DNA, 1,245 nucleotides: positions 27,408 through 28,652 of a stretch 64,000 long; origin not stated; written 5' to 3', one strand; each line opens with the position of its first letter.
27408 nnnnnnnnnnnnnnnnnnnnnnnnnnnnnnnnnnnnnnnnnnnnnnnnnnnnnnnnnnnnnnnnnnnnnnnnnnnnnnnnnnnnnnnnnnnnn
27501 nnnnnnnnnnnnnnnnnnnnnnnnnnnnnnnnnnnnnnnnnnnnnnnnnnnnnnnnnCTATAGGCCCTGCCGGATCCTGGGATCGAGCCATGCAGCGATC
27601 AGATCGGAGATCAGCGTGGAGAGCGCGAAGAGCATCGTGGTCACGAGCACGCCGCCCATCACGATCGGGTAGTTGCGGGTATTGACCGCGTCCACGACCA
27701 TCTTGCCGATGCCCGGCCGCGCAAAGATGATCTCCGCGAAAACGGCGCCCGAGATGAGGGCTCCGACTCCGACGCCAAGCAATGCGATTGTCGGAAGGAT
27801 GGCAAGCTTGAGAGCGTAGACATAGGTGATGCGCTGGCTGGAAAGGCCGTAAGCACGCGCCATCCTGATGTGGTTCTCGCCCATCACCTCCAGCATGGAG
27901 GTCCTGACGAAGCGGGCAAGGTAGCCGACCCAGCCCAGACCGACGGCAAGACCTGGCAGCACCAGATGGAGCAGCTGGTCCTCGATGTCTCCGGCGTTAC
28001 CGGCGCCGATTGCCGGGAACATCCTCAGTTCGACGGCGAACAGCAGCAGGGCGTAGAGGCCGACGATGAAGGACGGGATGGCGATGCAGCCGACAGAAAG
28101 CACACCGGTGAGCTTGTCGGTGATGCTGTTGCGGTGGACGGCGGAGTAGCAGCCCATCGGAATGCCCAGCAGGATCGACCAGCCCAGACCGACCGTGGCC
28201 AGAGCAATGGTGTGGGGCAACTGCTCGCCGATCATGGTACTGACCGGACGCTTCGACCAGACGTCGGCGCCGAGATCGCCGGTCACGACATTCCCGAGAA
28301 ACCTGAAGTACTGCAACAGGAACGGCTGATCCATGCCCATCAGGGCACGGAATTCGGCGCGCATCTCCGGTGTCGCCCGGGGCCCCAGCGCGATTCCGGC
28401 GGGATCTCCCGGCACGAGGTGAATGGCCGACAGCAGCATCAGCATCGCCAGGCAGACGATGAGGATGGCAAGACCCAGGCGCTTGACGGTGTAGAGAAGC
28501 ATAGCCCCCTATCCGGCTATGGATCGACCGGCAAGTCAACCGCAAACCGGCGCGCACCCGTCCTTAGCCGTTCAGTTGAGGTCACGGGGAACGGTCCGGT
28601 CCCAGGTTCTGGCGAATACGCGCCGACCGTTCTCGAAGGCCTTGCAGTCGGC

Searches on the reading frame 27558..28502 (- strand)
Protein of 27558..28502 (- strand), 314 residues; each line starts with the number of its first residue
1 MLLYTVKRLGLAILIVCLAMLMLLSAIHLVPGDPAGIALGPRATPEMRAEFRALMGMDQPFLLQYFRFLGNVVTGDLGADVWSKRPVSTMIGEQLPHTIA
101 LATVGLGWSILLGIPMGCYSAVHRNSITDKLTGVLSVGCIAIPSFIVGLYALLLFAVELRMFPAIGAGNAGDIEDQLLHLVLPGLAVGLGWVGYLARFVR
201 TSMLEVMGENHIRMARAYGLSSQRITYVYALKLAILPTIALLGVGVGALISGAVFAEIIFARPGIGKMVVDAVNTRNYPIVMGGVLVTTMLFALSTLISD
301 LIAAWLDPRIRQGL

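Call 4: search_protein_families(library=pfam, proteins=[window:27558-28502:-], max_evalue=0.001)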
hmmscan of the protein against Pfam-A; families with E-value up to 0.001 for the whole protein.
window:27558-28502:- (314 aa): 2 families
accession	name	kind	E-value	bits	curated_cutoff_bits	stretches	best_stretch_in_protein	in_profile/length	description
PF00528.27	BPD_transp_1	-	4.2e-34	118.3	26.4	1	113-312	1-184/184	Binding-protein-dependent transport system inner membrane component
PF19300.4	BPD_transp_1_N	-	8.1e-11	42.5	23.8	1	1-76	1-76/114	Binding-prot-dependent transport system membrane comp, N-term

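Call 5: search_protein_families(library=ncbifam, proteins=[window:27558-28502:-], max_evalue=0.001)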
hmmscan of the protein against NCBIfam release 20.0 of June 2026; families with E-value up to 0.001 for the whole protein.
window:27558-28502:- (314 aa): 15 families
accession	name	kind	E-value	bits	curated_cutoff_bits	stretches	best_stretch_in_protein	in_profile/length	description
NF045470.1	Opp2B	equivalog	3.5e-78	262.8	350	1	12-311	5-300/300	nickel ABC transporter permease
TIGR02789.1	nickel_nikB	equivalog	2.2e-66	224.4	447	1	1-312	1-308/314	nickel ABC transporter permease subunit NikB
NF045469.1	Opp1B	equivalog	8.3e-66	222.6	380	1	1-311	1-307/307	nickel/cobalt ABC transporter permease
NF011661.0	PRK15081.1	equivalog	1.7e-64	218.2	463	1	1-311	1-304/306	glutathione ABC transporter permease GsiC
NF045472.1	Opp4B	equivalog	4.3e-63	213.5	450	1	1-311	1-319/319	oligopeptide ABC transporter permease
NF007677.0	PRK10352.1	equivalog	3.6e-61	206.9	433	1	1-312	1-308/314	nickel ABC transporter permease subunit NikB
NF008161.0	PRK10914.1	equivalog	3.2e-58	197.5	590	2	168-312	193-337/339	dipeptide ABC transporter permease DppB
NF045471.1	Opp3B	equivalog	3.5e-54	184.3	480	1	1-311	1-303/308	oligopeptide ABC transporter permease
NF007008.0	PRK09471.1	equivalog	5.5e-47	160.7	388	1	1-311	1-305/306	oligopeptide ABC transporter permease OppB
NF011712.0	PRK15133.1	subfamily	2.3e-29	102.5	445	1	44-310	82-359/364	microcin C ABC transporter permease YejB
NF043081.1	MMSYN1_0165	equivalog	9e-29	100.6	350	1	65-311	147-385/388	oligopeptide ABC transporter permease OppB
NF011690.0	PRK15110.1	equivalog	5.1e-27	95.2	432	2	176-308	179-311/321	putrescine export ABC transporter permease SapB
NF045474.1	Opp2C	equivalog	2.4e-06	27.3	300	1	189-250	112-172/236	nickel transporter permease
NF008470.0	PRK11365.1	equivalog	0.00061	19.3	347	0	210-307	153-246/263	aliphatic sulfonate ABC transporter permease SsuC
NF045473.1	Opp1C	equivalog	0.00082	18.9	350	1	186-309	136-266/267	nickel/cobalt ABC transporter permease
